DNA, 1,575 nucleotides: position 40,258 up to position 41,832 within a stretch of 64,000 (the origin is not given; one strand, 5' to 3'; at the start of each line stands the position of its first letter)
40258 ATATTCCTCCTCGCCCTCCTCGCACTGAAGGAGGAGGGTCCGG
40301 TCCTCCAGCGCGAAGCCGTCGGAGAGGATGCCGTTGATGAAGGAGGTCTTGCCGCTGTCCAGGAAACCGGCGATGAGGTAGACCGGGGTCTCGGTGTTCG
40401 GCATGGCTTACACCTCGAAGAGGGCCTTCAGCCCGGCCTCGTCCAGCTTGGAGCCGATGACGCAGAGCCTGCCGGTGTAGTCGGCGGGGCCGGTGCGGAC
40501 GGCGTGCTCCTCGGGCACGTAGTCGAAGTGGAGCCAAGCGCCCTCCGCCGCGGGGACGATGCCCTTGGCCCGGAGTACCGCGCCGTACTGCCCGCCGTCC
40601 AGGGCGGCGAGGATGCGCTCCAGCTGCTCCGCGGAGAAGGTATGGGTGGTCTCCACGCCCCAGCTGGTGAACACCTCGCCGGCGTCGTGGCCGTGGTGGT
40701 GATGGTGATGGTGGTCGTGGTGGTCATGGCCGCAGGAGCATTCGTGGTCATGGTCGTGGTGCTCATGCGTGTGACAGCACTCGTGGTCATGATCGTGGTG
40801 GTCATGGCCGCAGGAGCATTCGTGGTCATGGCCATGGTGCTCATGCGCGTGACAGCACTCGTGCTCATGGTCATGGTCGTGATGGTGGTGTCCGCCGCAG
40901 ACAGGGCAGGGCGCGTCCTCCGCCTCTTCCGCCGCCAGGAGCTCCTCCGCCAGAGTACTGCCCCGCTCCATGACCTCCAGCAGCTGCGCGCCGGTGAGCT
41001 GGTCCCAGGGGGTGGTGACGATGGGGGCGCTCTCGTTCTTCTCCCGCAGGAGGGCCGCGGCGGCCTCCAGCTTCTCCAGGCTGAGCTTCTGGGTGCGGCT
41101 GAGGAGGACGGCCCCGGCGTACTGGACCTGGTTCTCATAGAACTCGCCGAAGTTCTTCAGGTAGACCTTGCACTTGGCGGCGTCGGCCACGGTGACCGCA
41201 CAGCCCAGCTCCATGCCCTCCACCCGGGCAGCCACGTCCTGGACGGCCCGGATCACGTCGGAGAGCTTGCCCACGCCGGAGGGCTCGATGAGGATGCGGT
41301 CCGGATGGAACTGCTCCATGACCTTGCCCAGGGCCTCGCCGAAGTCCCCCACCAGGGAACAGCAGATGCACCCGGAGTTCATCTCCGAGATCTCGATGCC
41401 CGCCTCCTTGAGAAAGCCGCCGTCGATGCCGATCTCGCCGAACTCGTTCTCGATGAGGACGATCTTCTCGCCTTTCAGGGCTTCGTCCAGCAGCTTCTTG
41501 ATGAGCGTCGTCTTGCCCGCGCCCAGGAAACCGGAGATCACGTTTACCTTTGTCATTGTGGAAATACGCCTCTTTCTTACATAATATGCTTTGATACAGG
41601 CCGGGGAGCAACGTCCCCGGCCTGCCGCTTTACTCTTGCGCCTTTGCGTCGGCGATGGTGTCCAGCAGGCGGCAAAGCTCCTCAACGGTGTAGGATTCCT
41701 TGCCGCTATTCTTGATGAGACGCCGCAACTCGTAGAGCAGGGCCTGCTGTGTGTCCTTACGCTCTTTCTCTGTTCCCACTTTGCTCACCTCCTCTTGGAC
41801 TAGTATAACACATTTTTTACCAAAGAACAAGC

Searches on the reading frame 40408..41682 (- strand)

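Call 83: search_protein_families(library=pfam, proteins=[window:40408-41682:-], max_evalue=0.001)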
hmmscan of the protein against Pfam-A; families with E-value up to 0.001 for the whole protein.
window:40408-41682:- (424 aa): 2 families
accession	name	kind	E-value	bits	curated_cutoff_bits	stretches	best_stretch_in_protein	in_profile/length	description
PF02492.25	cobW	-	1.8e-37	129.1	20.7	1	46-222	2-179/180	CobW/HypB/UreG, nucleotide-binding domain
PF07683.19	CobW_C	-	2.2e-08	34.3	22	1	338-423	1-91/94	Cobalamin synthesis protein cobW C-terminal domain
